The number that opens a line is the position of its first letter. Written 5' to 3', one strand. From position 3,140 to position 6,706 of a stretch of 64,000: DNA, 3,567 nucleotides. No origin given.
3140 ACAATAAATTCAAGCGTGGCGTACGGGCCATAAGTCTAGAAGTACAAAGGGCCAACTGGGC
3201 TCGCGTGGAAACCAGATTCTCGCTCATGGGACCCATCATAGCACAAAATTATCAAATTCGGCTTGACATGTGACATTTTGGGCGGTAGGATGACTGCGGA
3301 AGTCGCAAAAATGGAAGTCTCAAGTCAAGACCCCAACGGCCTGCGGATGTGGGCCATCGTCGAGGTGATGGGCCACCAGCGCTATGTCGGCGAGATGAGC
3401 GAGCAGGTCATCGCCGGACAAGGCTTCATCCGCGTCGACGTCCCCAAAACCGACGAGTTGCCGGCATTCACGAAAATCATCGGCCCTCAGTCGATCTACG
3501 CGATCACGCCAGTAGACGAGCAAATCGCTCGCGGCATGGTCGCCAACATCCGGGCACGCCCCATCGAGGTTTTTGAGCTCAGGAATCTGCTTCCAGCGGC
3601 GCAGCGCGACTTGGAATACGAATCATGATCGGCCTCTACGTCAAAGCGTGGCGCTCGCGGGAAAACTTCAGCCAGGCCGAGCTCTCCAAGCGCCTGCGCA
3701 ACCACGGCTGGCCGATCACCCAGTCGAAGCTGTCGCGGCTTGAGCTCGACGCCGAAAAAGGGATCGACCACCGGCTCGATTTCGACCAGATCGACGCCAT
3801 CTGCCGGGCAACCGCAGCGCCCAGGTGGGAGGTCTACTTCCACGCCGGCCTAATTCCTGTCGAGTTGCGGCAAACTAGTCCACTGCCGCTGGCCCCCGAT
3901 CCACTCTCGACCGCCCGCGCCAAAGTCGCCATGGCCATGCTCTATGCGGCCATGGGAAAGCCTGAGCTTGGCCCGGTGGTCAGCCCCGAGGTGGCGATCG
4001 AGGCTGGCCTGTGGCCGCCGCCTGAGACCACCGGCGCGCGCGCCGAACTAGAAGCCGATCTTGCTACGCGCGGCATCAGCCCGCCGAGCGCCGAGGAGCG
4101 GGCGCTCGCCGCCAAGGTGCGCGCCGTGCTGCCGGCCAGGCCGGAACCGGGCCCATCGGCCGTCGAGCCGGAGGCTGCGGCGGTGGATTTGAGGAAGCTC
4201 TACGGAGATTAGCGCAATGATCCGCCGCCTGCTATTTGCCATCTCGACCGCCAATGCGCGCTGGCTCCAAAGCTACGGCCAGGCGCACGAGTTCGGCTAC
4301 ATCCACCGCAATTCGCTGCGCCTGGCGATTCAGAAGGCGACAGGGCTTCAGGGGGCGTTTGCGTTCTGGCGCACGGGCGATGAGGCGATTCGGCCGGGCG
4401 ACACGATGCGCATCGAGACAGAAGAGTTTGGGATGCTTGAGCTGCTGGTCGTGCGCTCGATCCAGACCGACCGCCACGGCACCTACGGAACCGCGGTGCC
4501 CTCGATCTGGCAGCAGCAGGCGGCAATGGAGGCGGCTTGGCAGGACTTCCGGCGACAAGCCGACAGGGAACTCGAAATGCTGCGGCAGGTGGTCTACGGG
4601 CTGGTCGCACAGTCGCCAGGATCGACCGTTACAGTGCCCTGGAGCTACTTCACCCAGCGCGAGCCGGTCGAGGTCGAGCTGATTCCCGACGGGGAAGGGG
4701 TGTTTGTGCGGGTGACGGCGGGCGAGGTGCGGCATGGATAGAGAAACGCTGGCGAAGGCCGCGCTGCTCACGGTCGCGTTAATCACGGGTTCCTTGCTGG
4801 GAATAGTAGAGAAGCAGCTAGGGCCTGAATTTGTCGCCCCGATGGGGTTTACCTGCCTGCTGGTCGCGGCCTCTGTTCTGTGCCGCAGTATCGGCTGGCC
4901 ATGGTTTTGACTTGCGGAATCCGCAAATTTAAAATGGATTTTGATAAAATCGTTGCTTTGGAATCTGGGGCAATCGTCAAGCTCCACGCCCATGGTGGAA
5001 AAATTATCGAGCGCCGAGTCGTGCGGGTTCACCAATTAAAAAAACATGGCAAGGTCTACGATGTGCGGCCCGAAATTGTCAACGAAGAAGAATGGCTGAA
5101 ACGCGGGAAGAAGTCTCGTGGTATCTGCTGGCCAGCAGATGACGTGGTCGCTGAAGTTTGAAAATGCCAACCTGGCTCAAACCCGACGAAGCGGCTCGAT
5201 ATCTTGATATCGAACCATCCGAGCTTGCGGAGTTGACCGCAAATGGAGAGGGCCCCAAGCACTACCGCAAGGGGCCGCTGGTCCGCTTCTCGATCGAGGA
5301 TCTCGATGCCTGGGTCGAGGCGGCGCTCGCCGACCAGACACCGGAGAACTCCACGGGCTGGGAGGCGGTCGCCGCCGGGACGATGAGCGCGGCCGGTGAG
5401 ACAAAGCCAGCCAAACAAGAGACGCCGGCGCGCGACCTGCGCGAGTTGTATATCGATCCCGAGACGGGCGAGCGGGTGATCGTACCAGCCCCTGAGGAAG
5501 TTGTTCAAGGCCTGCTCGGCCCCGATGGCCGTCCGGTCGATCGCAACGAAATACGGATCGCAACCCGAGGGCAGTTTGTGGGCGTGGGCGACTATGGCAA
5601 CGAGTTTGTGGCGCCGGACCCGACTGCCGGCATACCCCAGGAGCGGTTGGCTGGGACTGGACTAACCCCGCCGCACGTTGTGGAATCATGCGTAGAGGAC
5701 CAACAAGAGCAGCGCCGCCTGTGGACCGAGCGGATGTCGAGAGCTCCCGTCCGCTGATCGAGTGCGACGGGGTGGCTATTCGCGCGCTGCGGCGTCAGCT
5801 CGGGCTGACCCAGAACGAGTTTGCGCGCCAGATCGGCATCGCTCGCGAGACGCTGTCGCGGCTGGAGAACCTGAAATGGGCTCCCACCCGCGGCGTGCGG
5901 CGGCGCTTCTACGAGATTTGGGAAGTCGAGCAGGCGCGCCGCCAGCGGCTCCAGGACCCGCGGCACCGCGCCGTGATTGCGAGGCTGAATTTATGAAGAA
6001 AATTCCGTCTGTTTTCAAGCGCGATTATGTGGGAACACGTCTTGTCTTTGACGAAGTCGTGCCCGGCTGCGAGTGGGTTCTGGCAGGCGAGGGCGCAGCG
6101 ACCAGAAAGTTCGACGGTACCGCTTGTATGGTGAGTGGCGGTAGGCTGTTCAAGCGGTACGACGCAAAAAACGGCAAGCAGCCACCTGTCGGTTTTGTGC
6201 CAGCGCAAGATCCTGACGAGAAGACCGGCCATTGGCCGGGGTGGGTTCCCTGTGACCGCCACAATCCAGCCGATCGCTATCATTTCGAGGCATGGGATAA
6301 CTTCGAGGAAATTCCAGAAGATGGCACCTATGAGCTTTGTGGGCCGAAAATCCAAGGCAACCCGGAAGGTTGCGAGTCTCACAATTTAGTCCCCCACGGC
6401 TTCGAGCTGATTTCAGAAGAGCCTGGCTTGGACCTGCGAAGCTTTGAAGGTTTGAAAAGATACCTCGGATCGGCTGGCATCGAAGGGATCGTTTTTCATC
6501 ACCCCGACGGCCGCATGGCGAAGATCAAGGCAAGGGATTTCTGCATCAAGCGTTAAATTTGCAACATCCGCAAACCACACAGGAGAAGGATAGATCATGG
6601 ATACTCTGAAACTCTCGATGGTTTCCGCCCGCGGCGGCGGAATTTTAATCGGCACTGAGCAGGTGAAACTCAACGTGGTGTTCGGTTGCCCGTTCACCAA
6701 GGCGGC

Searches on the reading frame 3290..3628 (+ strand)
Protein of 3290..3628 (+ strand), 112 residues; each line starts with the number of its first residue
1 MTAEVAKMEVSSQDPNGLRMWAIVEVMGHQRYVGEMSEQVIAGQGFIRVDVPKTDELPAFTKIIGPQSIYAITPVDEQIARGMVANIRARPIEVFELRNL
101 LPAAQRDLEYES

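Call 37: search_protein_families(library=pfam, proteins=[window:3290-3628:+], max_evalue=0.01)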
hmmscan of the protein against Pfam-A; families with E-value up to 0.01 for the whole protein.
window:3290-3628:+ (112 aa): 0 families

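Call 77: search_protein_families(library=phrogs, proteins=[window:3311-3628:+], max_evalue=0.01)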
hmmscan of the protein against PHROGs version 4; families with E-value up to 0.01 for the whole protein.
window:3311-3628:+ (105 aa): 1 family
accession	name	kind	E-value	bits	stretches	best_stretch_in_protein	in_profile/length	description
phrog_29525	-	unknown function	1.2e-07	33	1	13-47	15-49/121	-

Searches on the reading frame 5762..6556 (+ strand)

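Call 37: search_protein_families(library=pfam, proteins=[window:5762-6556:+], max_evalue=0.01)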
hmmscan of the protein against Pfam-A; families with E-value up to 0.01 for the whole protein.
window:5762-6556:+ (264 aa): 1 family
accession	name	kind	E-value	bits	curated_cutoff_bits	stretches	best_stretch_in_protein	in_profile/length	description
PF17720.7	RLIG1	-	7.1e-10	38.7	25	1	187-258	191-267/324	RNA ligase 1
